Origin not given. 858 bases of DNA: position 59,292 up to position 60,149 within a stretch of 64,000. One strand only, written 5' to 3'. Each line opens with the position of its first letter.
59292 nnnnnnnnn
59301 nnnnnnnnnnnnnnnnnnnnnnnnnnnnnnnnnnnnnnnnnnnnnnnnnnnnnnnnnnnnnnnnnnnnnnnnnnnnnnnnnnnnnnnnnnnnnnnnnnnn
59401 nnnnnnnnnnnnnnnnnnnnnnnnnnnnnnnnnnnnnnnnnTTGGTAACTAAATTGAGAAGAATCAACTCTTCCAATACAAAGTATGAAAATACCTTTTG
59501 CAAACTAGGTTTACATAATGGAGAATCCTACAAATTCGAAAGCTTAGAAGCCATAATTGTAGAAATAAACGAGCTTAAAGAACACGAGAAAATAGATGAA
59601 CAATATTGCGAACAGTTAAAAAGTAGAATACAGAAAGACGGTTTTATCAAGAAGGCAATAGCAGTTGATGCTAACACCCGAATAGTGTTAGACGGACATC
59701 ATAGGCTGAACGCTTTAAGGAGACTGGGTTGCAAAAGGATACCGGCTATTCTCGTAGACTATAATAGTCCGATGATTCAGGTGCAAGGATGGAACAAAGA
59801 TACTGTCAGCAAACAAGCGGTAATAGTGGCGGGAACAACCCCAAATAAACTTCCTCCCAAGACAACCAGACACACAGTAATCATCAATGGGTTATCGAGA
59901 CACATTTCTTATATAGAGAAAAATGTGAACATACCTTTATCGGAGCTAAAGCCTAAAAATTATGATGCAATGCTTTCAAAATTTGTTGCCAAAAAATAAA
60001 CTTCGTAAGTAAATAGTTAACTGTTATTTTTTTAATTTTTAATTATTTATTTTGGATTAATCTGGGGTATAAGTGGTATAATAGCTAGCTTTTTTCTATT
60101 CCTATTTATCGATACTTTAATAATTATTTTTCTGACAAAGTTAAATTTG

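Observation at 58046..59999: TrpB2 translationally coupled to a ParB/Srx-fold protein: a possible self-contained serine-to-phosphoserine-to-tryptophan module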

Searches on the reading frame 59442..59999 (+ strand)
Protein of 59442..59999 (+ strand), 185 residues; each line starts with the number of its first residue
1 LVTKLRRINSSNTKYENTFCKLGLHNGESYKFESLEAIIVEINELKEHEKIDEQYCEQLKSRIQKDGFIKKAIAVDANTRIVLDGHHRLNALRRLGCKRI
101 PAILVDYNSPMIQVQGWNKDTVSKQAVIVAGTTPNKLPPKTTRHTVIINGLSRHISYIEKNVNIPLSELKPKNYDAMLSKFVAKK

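Call 3: search_protein_families(library=pfam, proteins=[window:59442-59999:+], max_evalue=0.1)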
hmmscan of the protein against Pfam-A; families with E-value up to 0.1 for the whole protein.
window:59442-59999:+ (185 aa): 1 family
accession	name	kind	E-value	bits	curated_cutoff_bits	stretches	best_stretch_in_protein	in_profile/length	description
PF02195.25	ParB_N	-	0.0024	18.3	26.3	1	33-107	4-80/95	ParB N-terminal domain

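Call 4: search_protein_families(library=ncbifam, proteins=[window:59442-59999:+], max_evalue=0.1)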
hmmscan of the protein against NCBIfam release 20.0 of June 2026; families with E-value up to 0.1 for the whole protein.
window:59442-59999:+ (185 aa): 5 families
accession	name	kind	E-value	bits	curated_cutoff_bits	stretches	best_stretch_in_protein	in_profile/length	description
NF053625.1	SerKinSerKArch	equivalog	6.8e-15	54.9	380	1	34-120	13-103/244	ADP-dependent L-serine kinase SerK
NF033589.0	staphy_B_SbnI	equivalog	1.2e-08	34.6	350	1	39-137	10-108/254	bifunctional transcriptional regulator/O-phospho-L-serine synthase SbnI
TIGR04285.1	nucleoid_noc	exception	0.0017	17.7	315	1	41-108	11-79/255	nucleoid occlusion protein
TIGR00180.1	parB_part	domain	0.0027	17.5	58.45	1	39-116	12-94/186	ParB/RepB/Spo0J family partition protein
TIGR04172.1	DGQHR_dnd_1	hypoth_equivalog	0.023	13.7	450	1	37-95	70-127/381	DNA phosphorothioation-associated DGQHR protein 1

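Call 5: search_solved_structures(query=window:59442-59999:+, max_evalue=10, show_alignments=4)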
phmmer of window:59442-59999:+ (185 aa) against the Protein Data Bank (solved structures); distinct sequences matched with E-value up to 10: 10.
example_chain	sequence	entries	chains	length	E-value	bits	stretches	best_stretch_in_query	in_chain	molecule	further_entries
1vk1_A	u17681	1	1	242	6.2e-09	39.4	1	33-118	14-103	Conserved hypothetical protein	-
5x0b_A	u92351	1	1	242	6.8e-09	39.3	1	34-118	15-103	Free serine kinase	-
5x0j_A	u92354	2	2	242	1.8e-08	37.9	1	34-118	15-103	Free serine kinase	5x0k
5x0e_A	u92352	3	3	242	4.6e-08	36.6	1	34-118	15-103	Free serine kinase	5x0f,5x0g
5uje_A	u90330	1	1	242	6e-07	32.9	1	39-104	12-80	SbnI protein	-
5ujd_A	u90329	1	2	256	0.0014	22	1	39-119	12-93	Siderophore biosynthesis protein SbnI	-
6nr6_A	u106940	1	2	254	0.0016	21.8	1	39-119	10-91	Bifunctional transcriptional regulator/O-phospho-L-serine synthase SbnI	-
7ng0_A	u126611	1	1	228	0.23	14.7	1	43-109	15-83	Nucleoid occlusion protein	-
7nfu_A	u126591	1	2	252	0.24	14.7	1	43-109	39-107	Nucleoid occlusion protein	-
5k5d_B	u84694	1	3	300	0.6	13.4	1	57-111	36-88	ParB domain protein nuclease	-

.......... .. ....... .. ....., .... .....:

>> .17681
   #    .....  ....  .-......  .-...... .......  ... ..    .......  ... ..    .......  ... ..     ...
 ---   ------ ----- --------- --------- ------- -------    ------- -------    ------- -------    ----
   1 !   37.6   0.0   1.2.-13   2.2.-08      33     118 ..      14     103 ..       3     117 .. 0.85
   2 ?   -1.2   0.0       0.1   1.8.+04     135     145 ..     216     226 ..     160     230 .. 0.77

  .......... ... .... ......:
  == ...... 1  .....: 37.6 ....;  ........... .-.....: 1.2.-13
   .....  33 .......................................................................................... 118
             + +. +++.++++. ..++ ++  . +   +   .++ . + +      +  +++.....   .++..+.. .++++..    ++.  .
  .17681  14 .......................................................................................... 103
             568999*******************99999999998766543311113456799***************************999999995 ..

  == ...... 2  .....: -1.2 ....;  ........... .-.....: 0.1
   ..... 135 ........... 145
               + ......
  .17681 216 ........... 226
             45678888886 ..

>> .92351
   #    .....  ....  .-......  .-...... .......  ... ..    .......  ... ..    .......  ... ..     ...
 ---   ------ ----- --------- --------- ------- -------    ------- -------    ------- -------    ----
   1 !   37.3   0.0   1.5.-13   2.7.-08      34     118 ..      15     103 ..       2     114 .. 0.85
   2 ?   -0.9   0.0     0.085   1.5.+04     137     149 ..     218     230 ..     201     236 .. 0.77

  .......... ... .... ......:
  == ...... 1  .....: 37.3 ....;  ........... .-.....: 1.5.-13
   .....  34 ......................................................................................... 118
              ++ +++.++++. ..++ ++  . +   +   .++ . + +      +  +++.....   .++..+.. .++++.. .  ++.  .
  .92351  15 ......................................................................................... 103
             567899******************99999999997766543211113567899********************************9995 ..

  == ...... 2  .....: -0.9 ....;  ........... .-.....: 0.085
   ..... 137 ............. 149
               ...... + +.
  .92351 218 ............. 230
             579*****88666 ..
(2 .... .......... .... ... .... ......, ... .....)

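Call 7: find_homologous_proteins(query=window:59442-59999:+, max_evalue=0.001)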
Query window:59442-59999:+ (185 aa): 25 proteins with E <= 0.001 among 105 candidates.
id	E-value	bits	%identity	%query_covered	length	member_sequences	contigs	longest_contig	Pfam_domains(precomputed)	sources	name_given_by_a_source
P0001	2.1e-117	407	100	100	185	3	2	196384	PF02195.27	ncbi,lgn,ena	ncbi:MAG: ParB N-terminal domain-containing protein [Nitrososphaeria archaeon]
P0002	8.2e-106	370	89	100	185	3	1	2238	-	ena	-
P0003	2.0e-70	254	65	96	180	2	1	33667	PF02195.27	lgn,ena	-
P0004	9.1e-68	246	66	94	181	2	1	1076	-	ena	-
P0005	5.1e-57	211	61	90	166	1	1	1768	-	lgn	-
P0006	5.2e-49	185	67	71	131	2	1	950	-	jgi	jgi:uncharacterized protein (DUF1015 family)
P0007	5.4e-47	178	64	71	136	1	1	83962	-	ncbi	ncbi:MAG: ParB N-terminal domain-containing protein [Nitrososphaeria archaeon]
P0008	1.6e-43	167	51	85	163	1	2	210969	-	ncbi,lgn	ncbi:MAG: ParB N-terminal domain-containing protein [Nitrososphaeria archaeon]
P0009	3.5e-41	159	51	86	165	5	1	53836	-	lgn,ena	-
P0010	5.6e-39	152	51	72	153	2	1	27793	PF02195.27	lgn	-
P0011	2.6e-37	147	50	71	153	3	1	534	PF02195.27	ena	-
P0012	3.1e-36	143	50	74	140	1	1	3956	PF02195.27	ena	-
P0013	8.7e-36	142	50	73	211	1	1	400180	-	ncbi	ncbi:MAG: ParB N-terminal domain-containing protein [Thermoprotei archaeon]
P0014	1.4e-35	141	53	74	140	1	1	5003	-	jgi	jgi:hypothetical protein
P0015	2.0e-35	140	52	70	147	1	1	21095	PF02195.27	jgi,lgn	jgi:ParB-like chromosome segregation protein Spo0J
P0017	1.6e-31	128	48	71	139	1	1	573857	PF02195.27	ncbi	-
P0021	9.8e-18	83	40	61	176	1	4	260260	PF02195.27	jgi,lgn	jgi:hypothetical protein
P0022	9.8e-17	80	39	59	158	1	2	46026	-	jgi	jgi:hypothetical protein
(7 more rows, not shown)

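Call 13: find_related_loci(query=A2, collection=genome_contigs, flank=6000)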
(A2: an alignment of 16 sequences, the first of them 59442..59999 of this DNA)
Query A2 (185 aa) in genome_contigs; peptide patterns used: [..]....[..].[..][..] (x = any residue, [..] = any of these).
132 stretches matched a pattern; 61 encode a relative of the query (tblastn E <= 1e-3); 61 distinct loci.
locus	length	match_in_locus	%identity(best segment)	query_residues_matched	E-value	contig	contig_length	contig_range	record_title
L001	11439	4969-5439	51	13-169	3e-49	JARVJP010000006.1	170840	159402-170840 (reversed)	MAG: Nitrososphaeria archaeon isolate DRTY6_bin.115 NODE_278_length_170840_cov_1.75933, whole genome shotgun sequence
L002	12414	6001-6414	49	34-171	3e-40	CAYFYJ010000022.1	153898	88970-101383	MAG TPA_asm: uncultured archaeon isolate ERP108616_co1_428 genome assembly, contig: k119_1824477, whole genome shotgun s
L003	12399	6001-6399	49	39-170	4e-40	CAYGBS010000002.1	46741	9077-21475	MAG TPA_asm: uncultured Candidatus Bathyarchaeia archaeon isolate ERP108616_co2_16 genome assembly, contig: NODE_826_len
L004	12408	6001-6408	48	36-170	2e-37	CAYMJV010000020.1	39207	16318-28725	MAG TPA_asm: uncultured Syntrophaceae bacterium isolate binchicken_co378_81 genome assembly, contig: NODE_774_length_392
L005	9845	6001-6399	45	39-170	4e-37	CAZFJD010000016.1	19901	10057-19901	MAG TPA_asm: uncultured Syntrophaceae bacterium isolate binchicken_co325_68 genome assembly, contig: NODE_654_length_199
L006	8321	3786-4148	45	51-170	3e-33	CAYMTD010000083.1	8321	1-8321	MAG TPA_asm: uncultured Syntrophaceae bacterium isolate binchicken_co274_204 genome assembly, contig: NODE_20666_length_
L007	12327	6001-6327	48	39-146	1e-31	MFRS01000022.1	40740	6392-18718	MAG: Candidatus Micrarchaeota archaeon RBG_16_49_10 RBG_16_scaffold_5809, whole genome shotgun sequence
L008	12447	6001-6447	42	39-185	1e-28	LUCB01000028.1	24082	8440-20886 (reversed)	MAG: Candidatus Bathyarchaeota archaeon B24 scaffold1811, whole genome shotgun sequence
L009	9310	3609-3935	45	38-146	5e-28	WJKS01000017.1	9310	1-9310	MAG: Candidatus Aenigmatarchaeota archaeon isolate Bin_042 k141_854793, whole genome shotgun sequence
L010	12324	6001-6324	47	40-146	2e-27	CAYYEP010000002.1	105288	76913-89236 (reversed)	MAG TPA_asm: uncultured Candidatus Saccharibacteria bacterium isolate SRP192927_co3_458 genome assembly, contig: NODE_24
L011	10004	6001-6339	42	39-148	1e-26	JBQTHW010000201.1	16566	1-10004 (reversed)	MAG: Methanobacteriota archaeon isolate SAW39 c_000000069536, whole genome shotgun sequence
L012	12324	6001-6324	45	39-146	1e-25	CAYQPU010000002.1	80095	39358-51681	MAG TPA_asm: uncultured Methanosarcinales archaeon isolate binchicken_co97_164 genome assembly, contig: NODE_1033_length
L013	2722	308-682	43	39-170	4e-25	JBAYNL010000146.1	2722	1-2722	MAG: Candidatus Gracilibacteria bacterium isolate SO_2016_LW1_63 scaffold80883_LW64-88_2016, whole genome shotgun sequen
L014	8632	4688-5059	38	39-170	5e-24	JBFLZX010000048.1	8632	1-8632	MAG: Patescibacteria group bacterium isolate MAG122 MAG122_48, whole genome shotgun sequence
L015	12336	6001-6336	43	39-146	7e-24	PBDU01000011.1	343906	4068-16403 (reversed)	MAG: Methanobacteriota archaeon isolate SP339 128790, whole genome shotgun sequence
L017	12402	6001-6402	40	40-182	5e-23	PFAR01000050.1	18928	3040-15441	MAG: Candidatus Falkowbacteria bacterium CG10_big_fil_rev_8_21_14_0_10_43_10 CG10_8_21_14_0.10_scaffold_3662_c, whole ge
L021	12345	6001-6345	40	34-146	1e-22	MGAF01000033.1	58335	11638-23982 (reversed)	MAG: Candidatus Roizmanbacteria bacterium RIFCSPLOWO2_01_FULL_35_13 rifcsplowo2_01_scaffold_4039, whole genome shotgun s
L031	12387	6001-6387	38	17-144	2e-19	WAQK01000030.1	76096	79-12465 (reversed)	MAG: Pyrodictiaceae archaeon isolate S146_92_esom k151_21116, whole genome shotgun sequence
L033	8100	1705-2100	34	24-169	9e-19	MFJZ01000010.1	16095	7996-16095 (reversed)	MAG: Candidatus Gottesmanbacteria bacterium RIFCSPLOWO2_01_FULL_49_10 rifcsplowo2_01_scaffold_14964, whole genome shotgu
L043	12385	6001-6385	45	30-170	8e-19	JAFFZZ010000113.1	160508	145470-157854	MAG: Candidatus Babeliaceae bacterium isolate Zod_maxbin_2.173 k87_12925021, whole genome shotgun sequence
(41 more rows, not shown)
